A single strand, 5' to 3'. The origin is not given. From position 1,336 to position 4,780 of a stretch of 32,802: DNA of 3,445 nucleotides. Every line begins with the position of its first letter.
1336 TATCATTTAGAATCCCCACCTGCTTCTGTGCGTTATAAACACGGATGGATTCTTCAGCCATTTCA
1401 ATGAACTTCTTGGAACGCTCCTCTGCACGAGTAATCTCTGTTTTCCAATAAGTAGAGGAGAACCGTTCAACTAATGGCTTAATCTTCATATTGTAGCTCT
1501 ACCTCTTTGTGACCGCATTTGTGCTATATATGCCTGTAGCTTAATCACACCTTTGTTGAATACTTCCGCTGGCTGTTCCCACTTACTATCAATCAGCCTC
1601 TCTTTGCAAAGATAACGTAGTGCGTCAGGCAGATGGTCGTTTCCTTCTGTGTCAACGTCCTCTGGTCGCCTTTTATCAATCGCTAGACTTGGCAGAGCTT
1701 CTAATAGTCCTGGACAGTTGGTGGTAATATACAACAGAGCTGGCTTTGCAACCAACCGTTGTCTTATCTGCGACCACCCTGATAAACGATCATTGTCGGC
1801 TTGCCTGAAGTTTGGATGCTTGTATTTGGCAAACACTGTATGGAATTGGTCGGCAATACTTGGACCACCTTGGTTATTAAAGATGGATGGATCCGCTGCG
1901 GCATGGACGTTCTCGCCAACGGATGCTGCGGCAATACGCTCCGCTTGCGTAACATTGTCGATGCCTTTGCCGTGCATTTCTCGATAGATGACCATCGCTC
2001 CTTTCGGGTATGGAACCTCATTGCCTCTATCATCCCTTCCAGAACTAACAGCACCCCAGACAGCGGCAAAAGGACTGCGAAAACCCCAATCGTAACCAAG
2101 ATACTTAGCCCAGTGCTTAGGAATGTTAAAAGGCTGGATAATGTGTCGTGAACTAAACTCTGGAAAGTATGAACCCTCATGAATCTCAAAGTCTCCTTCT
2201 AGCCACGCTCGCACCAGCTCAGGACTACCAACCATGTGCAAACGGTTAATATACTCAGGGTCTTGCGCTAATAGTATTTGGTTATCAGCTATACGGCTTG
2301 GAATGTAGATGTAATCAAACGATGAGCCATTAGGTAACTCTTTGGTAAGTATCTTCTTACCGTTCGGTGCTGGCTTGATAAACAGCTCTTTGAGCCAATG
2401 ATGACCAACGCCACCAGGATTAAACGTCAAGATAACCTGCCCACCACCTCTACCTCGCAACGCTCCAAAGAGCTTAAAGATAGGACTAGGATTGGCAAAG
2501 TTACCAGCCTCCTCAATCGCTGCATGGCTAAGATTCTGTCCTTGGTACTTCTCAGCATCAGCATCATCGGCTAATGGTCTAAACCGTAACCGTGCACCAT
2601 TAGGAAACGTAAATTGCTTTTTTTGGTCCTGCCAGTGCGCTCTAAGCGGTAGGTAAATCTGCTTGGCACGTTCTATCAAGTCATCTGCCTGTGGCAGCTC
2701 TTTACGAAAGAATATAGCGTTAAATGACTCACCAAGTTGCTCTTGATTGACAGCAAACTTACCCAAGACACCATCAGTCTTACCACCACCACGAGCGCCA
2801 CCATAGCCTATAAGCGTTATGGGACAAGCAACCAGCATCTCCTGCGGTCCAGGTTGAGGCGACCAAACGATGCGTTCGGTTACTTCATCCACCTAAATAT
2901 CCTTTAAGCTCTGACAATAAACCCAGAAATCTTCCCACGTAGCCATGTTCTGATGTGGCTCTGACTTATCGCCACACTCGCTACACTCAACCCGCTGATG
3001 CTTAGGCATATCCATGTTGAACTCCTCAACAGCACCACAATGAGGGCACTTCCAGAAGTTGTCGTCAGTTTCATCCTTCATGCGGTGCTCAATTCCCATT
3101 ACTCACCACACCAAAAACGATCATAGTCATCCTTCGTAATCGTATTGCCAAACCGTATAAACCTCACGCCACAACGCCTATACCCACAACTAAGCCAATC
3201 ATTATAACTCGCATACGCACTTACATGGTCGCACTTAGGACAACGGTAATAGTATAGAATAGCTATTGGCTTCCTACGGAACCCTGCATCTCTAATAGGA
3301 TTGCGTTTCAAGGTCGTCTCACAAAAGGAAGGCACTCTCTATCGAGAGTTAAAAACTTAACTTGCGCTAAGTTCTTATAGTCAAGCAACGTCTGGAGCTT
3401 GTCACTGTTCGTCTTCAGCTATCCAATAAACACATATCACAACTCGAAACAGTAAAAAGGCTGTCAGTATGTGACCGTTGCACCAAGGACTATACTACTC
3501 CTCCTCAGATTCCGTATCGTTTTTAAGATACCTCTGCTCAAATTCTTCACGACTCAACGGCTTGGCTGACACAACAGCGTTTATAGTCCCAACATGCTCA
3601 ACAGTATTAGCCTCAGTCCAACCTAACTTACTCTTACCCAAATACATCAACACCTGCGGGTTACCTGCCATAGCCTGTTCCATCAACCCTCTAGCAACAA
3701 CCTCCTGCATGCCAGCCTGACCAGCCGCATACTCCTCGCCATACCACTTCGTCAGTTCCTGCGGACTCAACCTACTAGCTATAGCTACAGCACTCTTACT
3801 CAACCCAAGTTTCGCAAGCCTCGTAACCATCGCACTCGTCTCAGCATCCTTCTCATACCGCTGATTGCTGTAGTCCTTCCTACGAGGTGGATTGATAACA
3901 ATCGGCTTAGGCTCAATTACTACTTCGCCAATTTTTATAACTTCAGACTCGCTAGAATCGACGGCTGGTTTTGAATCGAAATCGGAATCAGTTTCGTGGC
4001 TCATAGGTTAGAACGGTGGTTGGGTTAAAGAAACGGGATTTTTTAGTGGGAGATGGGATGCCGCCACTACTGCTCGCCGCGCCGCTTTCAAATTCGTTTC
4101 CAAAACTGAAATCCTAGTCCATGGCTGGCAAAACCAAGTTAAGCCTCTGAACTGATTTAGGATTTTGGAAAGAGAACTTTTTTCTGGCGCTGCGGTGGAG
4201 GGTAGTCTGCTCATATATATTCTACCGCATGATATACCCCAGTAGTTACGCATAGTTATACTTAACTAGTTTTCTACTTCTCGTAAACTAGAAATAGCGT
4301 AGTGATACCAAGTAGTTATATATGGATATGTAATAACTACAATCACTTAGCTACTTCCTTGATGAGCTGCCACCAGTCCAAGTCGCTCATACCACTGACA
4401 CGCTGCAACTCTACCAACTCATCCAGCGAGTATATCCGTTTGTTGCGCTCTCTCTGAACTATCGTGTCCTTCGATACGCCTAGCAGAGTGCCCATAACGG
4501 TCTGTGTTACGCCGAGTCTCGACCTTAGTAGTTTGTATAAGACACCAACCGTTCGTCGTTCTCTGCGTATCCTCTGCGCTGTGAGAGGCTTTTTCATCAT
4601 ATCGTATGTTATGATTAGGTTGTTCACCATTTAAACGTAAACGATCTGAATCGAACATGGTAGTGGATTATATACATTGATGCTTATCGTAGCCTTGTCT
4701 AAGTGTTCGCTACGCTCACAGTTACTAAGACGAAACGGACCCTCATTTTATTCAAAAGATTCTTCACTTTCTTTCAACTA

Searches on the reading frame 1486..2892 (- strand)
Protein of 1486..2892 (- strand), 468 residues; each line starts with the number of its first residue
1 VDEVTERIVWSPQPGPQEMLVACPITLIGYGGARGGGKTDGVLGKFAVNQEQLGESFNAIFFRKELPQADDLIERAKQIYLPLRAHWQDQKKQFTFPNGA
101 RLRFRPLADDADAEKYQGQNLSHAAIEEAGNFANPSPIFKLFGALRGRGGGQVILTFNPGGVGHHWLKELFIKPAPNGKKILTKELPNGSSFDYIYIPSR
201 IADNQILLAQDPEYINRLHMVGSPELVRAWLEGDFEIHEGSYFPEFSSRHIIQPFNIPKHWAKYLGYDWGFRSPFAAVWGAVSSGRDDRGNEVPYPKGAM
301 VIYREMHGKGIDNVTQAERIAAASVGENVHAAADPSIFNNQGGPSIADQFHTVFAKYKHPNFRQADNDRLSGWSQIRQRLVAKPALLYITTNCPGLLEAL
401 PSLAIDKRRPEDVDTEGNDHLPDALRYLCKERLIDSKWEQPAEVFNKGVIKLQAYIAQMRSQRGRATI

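Call 10: search_protein_families(library=phrogs, proteins=[window:1486-2892:-], max_evalue=0.001)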
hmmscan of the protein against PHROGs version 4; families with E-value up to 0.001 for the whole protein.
window:1486-2892:- (468 aa): 6 families
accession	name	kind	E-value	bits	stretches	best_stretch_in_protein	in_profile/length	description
phrog_2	-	head and packaging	5.3e-41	142.2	1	8-430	262-590/807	terminase large subunit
phrog_979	-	head and packaging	4.3e-33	115.9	1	4-237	145-408/642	terminase large subunit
phrog_9526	-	head and packaging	8.4e-11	42.8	1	7-129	5-134/280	terminase large subunit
phrog_5653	-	head and packaging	2.3e-06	28.4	1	236-437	4-185/199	terminase large subunit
phrog_3717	-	head and packaging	7e-06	26.7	1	32-271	30-260/277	terminase large subunit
phrog_10250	-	head and packaging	3.1e-05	24.8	1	223-432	6-215/228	terminase large subunit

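Call 73: search_dna_similar(query=window:1486-2892:-, collection=phages, mode=protein, max_evalue=1e-20, max_rows=15)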
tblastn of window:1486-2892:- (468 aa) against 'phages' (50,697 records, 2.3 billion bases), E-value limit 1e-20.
Records with a match: 532; places in all: 533; records where one place covers at least 80% of the query: 494.
Best place of each record, by identity: <60% 532.
By first word of the organism name: Pseudomonas 101; Arthrobacter 72; Escherichia 54; Salmonella 50; Stenotrophomonas 31; Xanthomonas 31; Achromobacter 27; Vibrio 24; Acinetobacter 17; Roseobacter 12; and 38 more.
By host as written in the record: Arthrobacter sp. ATCC 21022 54; - 50; Pseudomonas aeruginosa 38; Pseudomonas aeruginosa PAO1 29; Escherichia coli 23; Stenotrophomonas maltophilia 17; Salmonella enterica subsp. enterica serovar Enteritidis PT1 14; Achromobacter sp. 11; and 147 more.
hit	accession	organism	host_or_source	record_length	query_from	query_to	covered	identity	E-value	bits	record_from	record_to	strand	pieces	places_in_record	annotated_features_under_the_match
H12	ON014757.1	Pseudanabaena phage Pam5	Pseudanabaena sp.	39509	5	432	91%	40.6%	8e-107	353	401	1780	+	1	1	terminase large subunit | terminase small subunit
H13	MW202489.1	Bacteriophage sp.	Manatee Spring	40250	8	432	91%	38.1%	2e-87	298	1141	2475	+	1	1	large subunit terminase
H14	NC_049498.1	Arthrobacter phage Abba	Arthrobacter globiformis B-2979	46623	10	461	97%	33.6%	3e-49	186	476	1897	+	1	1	2: terminase large subunit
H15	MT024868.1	Arthrobacter phage Abba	Arthrobacter globiformis B-2979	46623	10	461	97%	33.6%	3e-49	186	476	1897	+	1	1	2: terminase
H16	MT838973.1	Bacteriophage sp.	human fecal samples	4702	5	434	92%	33.6%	2e-48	184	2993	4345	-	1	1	record has no annotation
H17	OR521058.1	Arthrobacter phage Altadena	Arthrobacter globiformis NRRL B-2880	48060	3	445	95%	31.7%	5e-40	159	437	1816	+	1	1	2: terminase large subunit | 1: terminase small subunit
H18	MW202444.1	Bacteriophage sp.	Manatee Spring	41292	6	427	90%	33.3%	8e-66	235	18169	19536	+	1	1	large subunit terminase | putative ATPase subunit of terminase (gpP-like)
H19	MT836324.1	Bacteriophage sp.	human fecal samples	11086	8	434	91%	32.8%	1e-46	179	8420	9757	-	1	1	record has no annotation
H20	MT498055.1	Arthrobacter phage Bumble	Arthrobacter globiformis B-2979 SEA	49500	7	431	91%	32.8%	1e-38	155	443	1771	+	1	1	2: terminase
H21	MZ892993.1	Pelagibacter phage HTVC033P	Candidatus Pelagibacter sp. HTCC1062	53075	6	440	93%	32.1%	4e-59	216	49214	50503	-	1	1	terminase large subunit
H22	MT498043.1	Arthrobacter phage Jinkies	Arthrobacter globiformis B-2979 SEA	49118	10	446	93%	31.9%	3e-49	187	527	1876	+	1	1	2: terminase large subunit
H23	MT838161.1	Bacteriophage sp.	human fecal samples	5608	8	434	91%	32.5%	2e-45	175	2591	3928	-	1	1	record has no annotation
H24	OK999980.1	Arthrobacter phage EastWest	Arthrobacter globiformis B-2979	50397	7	431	91%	32.6%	4e-43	168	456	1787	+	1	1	2: terminase large subunit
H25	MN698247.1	Pelagibacter phage HTVC115P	Candidatus Pelagibacter sp. HTCC7211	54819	1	432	92%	31.6%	2e-51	193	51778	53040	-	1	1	terminase large subunit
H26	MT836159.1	Bacteriophage sp.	human fecal samples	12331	8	434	91%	32.0%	5e-44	171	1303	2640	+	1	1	record has no annotation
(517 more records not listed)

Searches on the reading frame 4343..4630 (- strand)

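Call 32: search_protein_families(library=pfam, proteins=[window:4343-4630:-], max_evalue=0.01)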
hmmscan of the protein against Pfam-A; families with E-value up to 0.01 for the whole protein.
window:4343-4630:- (95 aa): 3 families
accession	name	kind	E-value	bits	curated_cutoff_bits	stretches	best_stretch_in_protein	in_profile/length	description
PF13560.12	HTH_31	-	3.5e-05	24.5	27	1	31-83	5-58/64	Helix-turn-helix domain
PF01381.28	HTH_3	-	6.8e-05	23.3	23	1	35-85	4-53/55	Helix-turn-helix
PF20432.4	Xre-like-HTH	-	0.00032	21.4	25.8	1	32-65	15-46/63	Antitoxin Xre-like helix-turn-helix domain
